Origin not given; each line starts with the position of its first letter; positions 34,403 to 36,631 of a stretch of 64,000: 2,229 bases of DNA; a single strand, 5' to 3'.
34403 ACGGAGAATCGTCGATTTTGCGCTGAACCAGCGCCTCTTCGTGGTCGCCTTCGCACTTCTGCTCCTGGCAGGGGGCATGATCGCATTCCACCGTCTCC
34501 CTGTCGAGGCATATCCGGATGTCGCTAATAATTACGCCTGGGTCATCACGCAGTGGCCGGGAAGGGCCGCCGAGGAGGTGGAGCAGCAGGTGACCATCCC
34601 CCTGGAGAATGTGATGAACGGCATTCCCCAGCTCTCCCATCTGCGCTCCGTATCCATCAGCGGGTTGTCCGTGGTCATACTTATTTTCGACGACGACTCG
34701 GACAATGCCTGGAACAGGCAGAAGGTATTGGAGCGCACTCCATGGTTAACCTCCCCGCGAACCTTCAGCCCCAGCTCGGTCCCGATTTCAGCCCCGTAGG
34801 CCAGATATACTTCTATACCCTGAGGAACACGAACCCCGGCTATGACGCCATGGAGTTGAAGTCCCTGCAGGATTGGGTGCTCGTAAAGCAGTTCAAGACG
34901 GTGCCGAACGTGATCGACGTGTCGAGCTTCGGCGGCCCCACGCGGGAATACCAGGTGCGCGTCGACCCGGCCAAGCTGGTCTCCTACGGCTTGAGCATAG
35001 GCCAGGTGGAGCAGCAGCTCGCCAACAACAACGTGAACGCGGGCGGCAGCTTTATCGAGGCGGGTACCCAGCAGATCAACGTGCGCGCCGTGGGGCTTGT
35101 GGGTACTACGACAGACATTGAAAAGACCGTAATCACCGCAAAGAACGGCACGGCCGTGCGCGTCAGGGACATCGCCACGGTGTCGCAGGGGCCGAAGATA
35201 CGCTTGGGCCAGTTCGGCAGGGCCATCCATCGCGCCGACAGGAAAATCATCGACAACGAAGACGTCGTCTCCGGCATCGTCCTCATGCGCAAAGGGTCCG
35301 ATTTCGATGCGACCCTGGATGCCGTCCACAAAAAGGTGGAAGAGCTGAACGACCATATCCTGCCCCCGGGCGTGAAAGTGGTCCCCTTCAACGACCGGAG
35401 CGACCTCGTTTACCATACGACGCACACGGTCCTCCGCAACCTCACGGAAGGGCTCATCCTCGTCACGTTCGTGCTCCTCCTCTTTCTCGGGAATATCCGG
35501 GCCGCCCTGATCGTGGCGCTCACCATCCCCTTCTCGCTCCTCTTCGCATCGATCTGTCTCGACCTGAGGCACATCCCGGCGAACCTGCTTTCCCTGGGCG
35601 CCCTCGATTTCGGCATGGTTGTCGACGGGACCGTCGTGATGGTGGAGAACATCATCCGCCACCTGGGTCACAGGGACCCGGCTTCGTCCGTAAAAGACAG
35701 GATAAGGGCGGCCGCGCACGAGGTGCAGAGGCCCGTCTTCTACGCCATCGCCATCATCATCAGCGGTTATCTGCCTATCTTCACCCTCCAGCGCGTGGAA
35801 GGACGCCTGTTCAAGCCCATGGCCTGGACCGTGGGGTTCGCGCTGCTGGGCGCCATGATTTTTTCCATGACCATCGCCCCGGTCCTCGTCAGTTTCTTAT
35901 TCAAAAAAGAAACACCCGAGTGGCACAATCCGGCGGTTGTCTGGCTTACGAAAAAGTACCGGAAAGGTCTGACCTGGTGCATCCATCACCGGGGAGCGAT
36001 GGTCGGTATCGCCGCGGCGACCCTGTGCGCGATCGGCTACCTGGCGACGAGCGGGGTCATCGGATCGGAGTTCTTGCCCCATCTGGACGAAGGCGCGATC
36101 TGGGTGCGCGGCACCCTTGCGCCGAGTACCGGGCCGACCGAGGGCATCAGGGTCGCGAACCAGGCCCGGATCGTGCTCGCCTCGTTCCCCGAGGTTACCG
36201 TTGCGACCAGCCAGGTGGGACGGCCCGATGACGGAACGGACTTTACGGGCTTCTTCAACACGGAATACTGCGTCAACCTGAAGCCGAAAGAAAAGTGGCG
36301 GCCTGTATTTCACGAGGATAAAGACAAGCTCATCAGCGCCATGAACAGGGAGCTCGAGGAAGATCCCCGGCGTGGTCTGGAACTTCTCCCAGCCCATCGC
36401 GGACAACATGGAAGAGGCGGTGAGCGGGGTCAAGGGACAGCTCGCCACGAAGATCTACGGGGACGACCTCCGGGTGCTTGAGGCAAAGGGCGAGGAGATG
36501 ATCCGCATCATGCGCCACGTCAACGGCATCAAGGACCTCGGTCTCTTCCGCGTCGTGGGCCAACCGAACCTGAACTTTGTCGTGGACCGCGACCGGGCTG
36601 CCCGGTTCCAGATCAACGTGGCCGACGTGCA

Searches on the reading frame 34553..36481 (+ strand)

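Call 50: search_protein_families(library=pfam, proteins=[window:34553-36481:+], max_evalue=0.00001)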
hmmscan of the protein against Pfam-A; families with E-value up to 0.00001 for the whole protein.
window:34553-36481:+ (642 aa): 1 family
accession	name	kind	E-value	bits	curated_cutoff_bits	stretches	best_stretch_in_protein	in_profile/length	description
PF00873.25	ACR_tran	-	2.8e-112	376.7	28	1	64-609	114-652/1021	AcrB/AcrD/AcrF family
